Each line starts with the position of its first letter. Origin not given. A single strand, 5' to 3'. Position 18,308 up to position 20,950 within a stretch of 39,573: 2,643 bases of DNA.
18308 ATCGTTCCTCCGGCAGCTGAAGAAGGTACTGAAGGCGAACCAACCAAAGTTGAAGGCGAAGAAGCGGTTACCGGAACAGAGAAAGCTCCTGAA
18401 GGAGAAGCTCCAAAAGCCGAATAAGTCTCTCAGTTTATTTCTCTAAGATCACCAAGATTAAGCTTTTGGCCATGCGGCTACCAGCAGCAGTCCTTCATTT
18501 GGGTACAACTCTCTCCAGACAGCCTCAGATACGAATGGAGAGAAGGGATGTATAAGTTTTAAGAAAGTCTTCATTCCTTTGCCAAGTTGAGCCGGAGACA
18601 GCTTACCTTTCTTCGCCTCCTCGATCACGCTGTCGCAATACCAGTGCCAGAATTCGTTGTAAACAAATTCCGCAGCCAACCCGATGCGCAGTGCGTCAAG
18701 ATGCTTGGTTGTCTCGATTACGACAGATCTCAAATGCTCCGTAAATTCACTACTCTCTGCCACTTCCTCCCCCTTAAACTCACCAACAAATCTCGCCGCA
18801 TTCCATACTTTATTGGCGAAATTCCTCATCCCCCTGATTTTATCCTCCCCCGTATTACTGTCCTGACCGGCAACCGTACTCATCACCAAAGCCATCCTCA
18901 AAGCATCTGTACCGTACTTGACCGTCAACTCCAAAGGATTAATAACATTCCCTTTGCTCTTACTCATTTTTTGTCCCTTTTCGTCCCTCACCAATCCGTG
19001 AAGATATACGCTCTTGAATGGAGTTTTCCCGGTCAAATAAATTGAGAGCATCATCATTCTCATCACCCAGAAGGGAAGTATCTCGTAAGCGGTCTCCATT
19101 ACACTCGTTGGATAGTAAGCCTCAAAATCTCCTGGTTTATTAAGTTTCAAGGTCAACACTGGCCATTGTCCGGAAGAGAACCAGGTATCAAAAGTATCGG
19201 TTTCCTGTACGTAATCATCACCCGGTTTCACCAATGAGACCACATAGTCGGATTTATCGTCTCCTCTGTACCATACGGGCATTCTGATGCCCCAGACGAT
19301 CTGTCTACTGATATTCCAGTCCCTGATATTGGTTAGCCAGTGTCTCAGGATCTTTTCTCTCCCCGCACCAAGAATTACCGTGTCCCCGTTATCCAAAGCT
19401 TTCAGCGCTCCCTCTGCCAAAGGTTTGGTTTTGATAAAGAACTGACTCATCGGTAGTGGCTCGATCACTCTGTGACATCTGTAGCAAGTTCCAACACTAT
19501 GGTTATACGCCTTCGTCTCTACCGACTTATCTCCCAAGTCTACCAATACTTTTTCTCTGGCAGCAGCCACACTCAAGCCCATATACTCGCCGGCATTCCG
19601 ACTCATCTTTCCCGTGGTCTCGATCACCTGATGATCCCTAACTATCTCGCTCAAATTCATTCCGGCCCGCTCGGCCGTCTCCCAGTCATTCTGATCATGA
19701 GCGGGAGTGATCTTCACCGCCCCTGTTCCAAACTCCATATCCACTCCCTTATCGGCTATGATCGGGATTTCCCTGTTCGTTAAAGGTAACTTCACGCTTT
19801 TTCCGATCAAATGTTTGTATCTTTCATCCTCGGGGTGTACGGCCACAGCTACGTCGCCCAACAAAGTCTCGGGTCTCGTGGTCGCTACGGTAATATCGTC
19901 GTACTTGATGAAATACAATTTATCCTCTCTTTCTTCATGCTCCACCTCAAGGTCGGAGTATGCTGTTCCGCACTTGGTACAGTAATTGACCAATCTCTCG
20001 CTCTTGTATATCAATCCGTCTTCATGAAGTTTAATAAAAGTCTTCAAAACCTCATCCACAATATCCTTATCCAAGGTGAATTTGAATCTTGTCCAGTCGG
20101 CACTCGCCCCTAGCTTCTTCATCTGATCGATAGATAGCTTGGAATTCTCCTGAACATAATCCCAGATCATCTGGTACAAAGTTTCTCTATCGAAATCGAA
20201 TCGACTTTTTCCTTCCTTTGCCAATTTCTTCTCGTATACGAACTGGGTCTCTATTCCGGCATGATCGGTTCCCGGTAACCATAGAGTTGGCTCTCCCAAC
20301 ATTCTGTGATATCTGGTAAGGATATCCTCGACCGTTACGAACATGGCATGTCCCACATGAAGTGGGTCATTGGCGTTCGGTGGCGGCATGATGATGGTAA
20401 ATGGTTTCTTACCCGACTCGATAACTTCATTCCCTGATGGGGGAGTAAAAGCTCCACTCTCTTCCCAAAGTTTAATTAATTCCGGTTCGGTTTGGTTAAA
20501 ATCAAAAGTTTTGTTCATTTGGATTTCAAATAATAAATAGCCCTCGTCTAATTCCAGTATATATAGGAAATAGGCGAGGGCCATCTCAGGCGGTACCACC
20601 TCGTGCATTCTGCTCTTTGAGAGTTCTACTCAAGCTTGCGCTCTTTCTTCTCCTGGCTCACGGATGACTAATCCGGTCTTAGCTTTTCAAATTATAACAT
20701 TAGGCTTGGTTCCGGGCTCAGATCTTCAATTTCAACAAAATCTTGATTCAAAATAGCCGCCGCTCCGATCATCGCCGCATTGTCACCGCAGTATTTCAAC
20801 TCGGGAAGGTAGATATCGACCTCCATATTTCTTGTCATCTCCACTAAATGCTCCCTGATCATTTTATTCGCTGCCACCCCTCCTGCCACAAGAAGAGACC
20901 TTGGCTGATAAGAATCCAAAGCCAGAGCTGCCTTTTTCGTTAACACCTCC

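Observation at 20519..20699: Compact T-box riboswitch controlling valS, with textbook antiterminator/terminator competition but room for only a very short Stem I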

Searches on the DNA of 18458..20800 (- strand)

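Call 4: search_rna_families(source=window, start=20450, end=20800, threshold=evalue, max_evalue=10, show_alignments=5)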
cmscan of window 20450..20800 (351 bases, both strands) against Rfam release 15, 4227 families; matches with E-value up to 10: 8.
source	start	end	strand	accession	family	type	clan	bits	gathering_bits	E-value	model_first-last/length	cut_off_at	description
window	20473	20586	+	RF02705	B_rapa_snoR775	Gene; snRNA; snoRNA; HACA-box;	-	19.1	64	2.5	1-127/127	no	Brassica rapa small nucleolar RNA 775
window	20470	20579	+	RF02921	RT-14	Gene; sRNA;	-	19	48.1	2.5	1-144/144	no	RT-14 RNA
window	20535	20586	-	RF03693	MIR1919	Gene; miRNA;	-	17.7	85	0.62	22-103/123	no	MIR1919 microRNA precursor family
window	20464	20586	+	RF01435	S_pombe_snR5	Gene; snRNA; snoRNA; HACA-box;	CL00038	14.8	80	4.1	1-143/143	no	small nucleolar RNA snR5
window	20613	20710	+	RF01956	NEAT1_2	Gene; lncRNA;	-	13.5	60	1.5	1-116/116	no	Nuclear enriched abundant transcript 1 conserved region 2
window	20538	20583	+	RF04133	MIR2646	Gene; miRNA;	-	10.8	245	6.4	1-256/256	no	MIR2646 microRNA precursor family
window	20573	20689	-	RF00230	T-box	Cis-reg; leader;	-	10.7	93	4.3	1-219/219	no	T-box leader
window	20762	20788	-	RF01145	sR14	Gene; snRNA; snoRNA; CD-box;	-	9.1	38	6.4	28-54/54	no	Small nucleolar RNA sR14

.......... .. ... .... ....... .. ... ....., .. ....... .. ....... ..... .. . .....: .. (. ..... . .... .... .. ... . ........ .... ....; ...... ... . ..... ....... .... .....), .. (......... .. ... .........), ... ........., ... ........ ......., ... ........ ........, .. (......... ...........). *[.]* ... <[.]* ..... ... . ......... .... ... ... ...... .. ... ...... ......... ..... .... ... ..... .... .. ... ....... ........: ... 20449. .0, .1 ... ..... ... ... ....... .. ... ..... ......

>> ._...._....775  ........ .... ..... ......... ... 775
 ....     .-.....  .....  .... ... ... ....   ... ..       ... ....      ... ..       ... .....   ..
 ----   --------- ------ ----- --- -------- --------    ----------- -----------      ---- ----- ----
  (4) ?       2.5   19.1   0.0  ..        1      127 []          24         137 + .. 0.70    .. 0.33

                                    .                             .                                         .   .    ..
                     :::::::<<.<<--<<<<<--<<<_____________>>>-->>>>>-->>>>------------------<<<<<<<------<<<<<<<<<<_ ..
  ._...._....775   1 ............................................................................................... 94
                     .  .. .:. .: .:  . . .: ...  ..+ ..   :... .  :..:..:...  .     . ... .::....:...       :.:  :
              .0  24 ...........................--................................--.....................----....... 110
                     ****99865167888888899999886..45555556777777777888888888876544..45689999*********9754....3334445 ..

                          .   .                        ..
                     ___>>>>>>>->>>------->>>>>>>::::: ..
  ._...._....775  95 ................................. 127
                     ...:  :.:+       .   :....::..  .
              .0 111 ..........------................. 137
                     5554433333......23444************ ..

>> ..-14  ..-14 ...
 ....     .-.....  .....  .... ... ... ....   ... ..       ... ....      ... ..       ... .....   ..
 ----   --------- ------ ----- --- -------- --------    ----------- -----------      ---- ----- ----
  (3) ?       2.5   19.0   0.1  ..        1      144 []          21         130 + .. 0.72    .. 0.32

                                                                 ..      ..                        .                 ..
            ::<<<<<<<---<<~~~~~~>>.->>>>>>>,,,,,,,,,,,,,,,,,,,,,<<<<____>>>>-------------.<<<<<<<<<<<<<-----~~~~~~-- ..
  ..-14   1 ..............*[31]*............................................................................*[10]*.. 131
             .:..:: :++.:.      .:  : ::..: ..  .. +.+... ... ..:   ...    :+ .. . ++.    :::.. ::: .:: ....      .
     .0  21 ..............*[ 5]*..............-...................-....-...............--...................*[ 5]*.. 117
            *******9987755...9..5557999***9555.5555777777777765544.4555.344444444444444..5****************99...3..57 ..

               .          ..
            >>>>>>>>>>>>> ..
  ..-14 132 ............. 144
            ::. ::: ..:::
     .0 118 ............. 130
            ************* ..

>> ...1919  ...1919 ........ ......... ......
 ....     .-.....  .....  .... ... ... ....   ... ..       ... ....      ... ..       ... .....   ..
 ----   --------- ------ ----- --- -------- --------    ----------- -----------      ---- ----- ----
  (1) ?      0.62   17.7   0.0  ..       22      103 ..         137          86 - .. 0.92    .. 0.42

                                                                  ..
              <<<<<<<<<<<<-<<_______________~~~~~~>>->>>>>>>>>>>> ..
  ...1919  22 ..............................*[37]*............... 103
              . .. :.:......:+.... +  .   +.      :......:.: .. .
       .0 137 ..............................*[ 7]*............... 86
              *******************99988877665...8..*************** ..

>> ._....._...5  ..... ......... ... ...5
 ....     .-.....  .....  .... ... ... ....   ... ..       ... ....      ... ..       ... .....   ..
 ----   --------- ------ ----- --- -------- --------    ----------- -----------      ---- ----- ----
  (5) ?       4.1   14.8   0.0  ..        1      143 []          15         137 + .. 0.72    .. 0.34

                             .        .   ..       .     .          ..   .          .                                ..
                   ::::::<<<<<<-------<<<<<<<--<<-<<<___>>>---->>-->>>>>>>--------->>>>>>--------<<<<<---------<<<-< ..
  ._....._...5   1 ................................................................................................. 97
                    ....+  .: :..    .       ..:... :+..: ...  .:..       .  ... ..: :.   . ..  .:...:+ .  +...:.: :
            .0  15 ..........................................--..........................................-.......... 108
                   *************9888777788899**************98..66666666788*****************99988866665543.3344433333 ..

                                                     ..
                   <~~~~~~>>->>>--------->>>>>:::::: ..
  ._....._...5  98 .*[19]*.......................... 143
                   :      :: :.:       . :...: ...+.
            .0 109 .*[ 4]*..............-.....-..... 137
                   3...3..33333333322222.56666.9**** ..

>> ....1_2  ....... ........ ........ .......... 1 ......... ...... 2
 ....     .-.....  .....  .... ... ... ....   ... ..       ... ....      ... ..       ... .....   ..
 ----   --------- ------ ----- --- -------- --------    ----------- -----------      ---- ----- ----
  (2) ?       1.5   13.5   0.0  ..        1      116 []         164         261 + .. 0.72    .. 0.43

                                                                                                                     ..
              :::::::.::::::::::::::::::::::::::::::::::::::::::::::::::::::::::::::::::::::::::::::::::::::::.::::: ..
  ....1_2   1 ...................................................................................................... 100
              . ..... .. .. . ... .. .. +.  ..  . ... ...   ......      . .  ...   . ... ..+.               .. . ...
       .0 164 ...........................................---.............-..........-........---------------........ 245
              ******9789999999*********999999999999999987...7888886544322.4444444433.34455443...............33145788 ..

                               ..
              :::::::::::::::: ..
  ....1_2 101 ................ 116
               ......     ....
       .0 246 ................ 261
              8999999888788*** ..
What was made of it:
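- On T-box riboswitch (general): 10.7 bits for the window (call 4).
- RF00230 scores only 10.7 bits here (gathering score 93, call 4).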

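Call 7: search_rna_families(source=window, start=20519, end=20700, threshold=evalue, max_evalue=10, show_alignments=10)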
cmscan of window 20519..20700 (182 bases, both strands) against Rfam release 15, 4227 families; matches with E-value up to 10: 6.
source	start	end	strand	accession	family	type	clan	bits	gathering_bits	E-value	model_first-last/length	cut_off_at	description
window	20535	20586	-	RF03995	mir-7957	Gene; miRNA;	-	20.6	76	0.099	1-59/59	no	mir-7957 microRNA precursor family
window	20535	20586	-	RF03693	MIR1919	Gene; miRNA;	-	17.7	85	0.32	22-103/123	no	MIR1919 microRNA precursor family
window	20535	20586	-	RF04076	mir-H11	Gene; miRNA;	-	15.8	70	2.5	1-72/72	no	mir-H11 microRNA precursor family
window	20537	20584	-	RF03452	mir-3121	Gene; miRNA;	-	15.1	108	1.2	14-64/77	no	mir-3121 microRNA precursor family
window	20523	20586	+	RF01813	rdlD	Gene; antitoxin;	-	13.7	50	2.4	1-66/66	no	rdlD antitoxin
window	20535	20586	-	RF00735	mir-367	Gene; miRNA;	-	11.8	54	8.2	1-68/68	no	mir-367 microRNA precursor family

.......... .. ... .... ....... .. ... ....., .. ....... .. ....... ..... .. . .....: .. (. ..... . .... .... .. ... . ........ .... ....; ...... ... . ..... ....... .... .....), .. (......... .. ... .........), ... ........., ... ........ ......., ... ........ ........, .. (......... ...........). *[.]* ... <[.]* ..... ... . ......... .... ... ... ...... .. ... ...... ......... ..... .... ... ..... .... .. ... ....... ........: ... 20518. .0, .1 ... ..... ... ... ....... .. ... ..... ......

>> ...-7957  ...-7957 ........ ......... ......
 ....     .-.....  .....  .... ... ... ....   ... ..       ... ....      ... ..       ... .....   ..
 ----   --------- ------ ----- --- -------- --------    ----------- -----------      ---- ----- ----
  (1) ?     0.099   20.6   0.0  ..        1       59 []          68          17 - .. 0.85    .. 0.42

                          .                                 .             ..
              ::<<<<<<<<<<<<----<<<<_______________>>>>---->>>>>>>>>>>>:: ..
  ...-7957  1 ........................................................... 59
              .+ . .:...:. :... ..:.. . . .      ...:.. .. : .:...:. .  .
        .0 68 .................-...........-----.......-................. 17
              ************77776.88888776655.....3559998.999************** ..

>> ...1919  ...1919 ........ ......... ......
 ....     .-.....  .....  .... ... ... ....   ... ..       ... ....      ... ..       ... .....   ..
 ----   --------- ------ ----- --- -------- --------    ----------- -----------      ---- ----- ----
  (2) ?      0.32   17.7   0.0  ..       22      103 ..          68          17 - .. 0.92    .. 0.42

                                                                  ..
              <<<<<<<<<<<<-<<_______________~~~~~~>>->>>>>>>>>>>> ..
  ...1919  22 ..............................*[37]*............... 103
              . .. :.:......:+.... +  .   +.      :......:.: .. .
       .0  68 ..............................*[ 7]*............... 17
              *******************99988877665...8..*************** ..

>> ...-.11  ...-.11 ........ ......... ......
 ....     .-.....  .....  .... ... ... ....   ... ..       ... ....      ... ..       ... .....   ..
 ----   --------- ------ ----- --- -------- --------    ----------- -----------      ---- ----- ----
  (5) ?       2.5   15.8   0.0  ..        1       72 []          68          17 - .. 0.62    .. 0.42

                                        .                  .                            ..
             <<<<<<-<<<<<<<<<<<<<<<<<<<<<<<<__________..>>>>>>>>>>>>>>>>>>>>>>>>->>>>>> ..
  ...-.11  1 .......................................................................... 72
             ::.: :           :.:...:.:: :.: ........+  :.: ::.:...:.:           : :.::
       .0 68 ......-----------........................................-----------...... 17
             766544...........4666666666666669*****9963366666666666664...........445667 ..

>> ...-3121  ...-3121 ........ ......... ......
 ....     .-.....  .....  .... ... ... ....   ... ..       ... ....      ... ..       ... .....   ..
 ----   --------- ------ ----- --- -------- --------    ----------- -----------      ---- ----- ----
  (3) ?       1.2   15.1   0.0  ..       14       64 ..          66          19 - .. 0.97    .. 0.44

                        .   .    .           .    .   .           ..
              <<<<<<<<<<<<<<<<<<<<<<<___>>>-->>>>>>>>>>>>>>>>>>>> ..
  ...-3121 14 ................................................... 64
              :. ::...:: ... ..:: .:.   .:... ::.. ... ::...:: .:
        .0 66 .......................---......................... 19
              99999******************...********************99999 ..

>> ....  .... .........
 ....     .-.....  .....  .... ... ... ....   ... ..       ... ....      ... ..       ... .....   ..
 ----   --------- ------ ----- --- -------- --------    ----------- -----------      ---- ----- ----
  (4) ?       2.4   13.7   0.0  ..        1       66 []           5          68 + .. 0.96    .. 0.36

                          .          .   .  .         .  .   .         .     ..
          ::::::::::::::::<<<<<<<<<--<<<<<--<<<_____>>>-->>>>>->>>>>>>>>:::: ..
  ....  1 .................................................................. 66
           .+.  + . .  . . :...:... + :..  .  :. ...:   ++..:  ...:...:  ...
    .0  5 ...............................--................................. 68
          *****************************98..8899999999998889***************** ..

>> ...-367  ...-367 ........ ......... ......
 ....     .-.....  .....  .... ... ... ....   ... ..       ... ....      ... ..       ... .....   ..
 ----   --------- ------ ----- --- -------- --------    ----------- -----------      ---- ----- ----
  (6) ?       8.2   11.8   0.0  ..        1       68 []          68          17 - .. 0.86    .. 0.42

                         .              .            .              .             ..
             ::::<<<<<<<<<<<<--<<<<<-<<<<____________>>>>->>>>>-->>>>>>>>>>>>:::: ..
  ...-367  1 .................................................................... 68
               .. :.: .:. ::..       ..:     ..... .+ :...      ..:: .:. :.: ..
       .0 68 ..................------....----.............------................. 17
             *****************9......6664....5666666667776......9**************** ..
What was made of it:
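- Tried and rejected: Only 10.7 bits with permissive filters (call 4), and the hit was lost on an even shorter stretch (call 7).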

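Call 21: search_rna_families(sources=[L001, L004, L005, L006, L007, L064, L014, L045, L067, L071, L077, L080, L018], threshold=gathering, show_alignments=3)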
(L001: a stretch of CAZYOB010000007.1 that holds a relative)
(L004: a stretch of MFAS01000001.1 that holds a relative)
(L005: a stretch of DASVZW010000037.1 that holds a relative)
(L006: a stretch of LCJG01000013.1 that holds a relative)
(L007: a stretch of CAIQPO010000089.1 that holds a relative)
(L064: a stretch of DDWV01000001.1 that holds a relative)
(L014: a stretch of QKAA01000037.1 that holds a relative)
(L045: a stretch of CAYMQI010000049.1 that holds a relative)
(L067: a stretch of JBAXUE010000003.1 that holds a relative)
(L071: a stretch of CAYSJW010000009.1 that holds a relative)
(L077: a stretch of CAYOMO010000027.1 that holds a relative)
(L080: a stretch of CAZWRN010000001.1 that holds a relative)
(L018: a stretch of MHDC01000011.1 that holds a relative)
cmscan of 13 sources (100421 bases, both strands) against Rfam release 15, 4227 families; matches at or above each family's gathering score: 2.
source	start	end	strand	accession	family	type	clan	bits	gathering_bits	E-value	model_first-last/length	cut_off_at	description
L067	6542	6628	+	RF00005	tRNA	Gene; tRNA;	CL00001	54.5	29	8.8e-09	1-71/71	no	tRNA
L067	6222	6311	+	RF00005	tRNA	Gene; tRNA;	CL00001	54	29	1.2e-08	1-71/71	no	tRNA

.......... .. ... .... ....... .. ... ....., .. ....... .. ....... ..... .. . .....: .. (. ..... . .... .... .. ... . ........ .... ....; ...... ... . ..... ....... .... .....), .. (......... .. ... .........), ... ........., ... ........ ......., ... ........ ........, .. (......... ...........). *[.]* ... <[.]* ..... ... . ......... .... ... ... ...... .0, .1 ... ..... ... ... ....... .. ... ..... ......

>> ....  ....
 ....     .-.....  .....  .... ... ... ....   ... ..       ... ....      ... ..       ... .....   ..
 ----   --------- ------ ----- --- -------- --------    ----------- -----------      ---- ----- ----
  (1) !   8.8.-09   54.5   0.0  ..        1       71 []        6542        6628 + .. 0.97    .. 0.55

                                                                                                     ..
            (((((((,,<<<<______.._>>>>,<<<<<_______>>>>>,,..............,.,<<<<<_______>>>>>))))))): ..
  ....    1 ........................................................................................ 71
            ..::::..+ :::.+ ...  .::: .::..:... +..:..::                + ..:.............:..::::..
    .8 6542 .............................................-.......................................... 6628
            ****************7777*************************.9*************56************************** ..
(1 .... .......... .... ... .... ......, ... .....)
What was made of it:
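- On T-box riboswitch (general): No hit at gathering score in 13 related loci (call 21).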

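Call 39: build_rna_model(alignment_id=A1, structure=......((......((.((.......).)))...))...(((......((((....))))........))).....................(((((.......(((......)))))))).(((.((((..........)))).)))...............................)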
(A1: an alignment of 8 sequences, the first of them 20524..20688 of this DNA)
Model R1 built from alignment A1 (8 sequences, 179 columns); structure: as given.
model positions 163; base pairs 28; branch points 3; effective number of sequences 1.68; information 0.59 bits per position. Calibrated on 0.2 Mb of random sequence (short: E-values are rough).
structure used (alignment columns):
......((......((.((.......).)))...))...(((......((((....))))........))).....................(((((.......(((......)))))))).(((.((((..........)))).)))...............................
